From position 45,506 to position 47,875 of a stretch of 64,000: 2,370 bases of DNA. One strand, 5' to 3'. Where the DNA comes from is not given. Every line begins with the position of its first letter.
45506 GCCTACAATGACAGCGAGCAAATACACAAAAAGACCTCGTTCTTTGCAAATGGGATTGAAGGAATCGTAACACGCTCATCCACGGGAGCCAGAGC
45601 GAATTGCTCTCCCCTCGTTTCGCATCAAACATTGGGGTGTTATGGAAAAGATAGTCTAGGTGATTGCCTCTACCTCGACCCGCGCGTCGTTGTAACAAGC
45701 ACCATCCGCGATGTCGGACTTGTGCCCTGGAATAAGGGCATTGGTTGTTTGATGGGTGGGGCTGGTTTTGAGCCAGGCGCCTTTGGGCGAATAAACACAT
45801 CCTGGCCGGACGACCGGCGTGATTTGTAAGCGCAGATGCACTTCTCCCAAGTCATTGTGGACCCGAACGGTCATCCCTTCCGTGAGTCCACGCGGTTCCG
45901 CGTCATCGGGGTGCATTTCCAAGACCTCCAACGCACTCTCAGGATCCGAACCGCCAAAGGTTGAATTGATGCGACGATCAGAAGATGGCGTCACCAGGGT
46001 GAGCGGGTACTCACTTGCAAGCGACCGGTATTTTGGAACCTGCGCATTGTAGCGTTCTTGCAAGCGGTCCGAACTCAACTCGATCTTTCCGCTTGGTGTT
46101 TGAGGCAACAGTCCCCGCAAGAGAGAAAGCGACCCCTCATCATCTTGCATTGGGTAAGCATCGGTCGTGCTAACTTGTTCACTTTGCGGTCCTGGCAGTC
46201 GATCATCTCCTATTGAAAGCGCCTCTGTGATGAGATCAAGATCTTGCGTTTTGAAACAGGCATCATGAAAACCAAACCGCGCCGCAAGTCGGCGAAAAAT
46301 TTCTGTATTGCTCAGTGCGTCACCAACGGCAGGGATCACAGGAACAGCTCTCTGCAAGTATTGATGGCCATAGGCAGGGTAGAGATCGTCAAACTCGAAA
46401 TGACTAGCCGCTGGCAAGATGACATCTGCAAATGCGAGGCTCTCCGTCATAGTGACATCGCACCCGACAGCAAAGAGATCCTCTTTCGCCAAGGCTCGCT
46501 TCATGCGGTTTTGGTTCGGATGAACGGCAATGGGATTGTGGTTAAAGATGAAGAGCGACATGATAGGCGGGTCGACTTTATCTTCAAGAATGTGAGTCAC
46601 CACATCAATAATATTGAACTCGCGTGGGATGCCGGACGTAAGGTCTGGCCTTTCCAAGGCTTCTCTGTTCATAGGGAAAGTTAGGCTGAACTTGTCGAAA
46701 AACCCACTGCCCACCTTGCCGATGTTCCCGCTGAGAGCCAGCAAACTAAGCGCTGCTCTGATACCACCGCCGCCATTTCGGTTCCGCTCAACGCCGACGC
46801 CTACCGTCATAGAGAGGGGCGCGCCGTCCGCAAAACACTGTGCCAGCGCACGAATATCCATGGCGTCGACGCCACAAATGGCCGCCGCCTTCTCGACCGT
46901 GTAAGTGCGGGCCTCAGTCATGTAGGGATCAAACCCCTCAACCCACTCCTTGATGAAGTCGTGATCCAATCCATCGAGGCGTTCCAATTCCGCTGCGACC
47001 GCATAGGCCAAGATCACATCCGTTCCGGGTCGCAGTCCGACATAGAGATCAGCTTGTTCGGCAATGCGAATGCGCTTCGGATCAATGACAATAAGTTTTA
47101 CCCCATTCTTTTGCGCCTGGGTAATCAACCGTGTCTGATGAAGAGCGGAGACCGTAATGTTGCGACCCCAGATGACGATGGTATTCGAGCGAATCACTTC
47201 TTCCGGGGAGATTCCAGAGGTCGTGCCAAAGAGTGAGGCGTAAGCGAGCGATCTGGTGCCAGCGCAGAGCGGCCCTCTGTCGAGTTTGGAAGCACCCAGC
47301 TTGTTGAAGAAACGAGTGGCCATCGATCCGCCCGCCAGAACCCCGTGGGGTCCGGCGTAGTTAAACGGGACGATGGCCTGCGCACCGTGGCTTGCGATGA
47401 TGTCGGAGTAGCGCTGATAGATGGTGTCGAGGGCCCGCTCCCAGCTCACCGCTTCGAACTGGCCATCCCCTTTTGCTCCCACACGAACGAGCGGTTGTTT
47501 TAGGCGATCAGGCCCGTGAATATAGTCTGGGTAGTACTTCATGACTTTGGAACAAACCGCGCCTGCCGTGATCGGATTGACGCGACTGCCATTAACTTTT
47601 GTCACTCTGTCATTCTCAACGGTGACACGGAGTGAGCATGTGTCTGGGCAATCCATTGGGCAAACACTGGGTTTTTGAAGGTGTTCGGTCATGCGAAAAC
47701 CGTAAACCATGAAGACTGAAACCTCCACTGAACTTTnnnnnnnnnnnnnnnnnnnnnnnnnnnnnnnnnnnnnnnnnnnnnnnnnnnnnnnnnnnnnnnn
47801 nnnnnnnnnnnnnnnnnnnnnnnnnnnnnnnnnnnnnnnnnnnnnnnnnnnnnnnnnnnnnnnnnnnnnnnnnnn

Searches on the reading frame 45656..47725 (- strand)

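Call 77: search_protein_families(library=ncbifam, proteins=[window:45656-47725:-], max_evalue=1e-20)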
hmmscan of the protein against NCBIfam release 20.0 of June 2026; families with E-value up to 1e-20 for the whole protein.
window:45656-47725:- (689 aa): 15 families
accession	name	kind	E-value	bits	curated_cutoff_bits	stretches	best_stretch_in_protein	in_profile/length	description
TIGR01591.1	Fdh-alpha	equivalog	4.1e-72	243.3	666.25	1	21-343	2-319/672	formate dehydrogenase subunit alpha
TIGR02166.1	dmsA_ynfE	subfamily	2.3e-67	227.7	777.7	1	17-686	44-792/794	DMSO/selenate family reductase complex A subunit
NF012032.0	PRK15488.1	equivalog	2.2e-56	191.3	694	1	18-347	44-367/759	thiosulfate reductase PhsA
NF047855.1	AssmNtatRedNasC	equivalog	1.4e-53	182.3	1100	1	20-342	23-343/708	assimilatory nitrate reductase catalytic subunit NasC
TIGR00509.1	bisC_fam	subfamily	2.7e-52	178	1017.55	1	32-342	7-344/772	molybdopterin guanine dinucleotide-containing S/N-oxide reductase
TIGR03479.1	DMSO_red_II_alp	subfamily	4.6e-50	170.6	984.75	1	58-260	105-305/913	molybdopterin-dependent oxidoreductase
NF041884.1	selenate_YnfF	exception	4.9e-43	147.1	1650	1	19-455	47-525/798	selenate/tellurate reductase subunit YnfF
NF041885.1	selenate_YnfE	exception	4.9e-41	140.4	1675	1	21-655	52-766/805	selenate/tellurate reductase subunit YnfE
NF041323.1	Nitr_red_NasA_Halo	equivalog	4.6e-39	134.5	1000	1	39-343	18-312/673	assimilatory nitrate reductase NasA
NF011566.1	PRK14990.1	exception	4.6e-39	134.1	1600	1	20-444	61-534/814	dimethylsulfoxide reductase subunit A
NF011682.0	PRK15102.1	equivalog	2e-33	115.5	909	0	32-342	56-397/829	trimethylamine-N-oxide reductase TorA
TIGR02164.1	torA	equivalog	5.5e-31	107.5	1465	0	33-342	53-393/824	trimethylamine-N-oxide reductase TorA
NF041783.2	mnquin_red_QrcB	equivalog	1.3e-28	99.6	440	1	14-486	49-505/695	menaquinone reductase molybdopterin-binding-like subunit QrcB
NF010055.0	PRK13532.1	equivalog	6.6e-28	97.4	904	0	26-262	50-291/830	nitrate reductase catalytic subunit NapA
TIGR01706.1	NAPA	equivalog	1.1e-25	90.2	930.55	0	21-262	46-291/830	periplasmic nitrate reductase subunit alpha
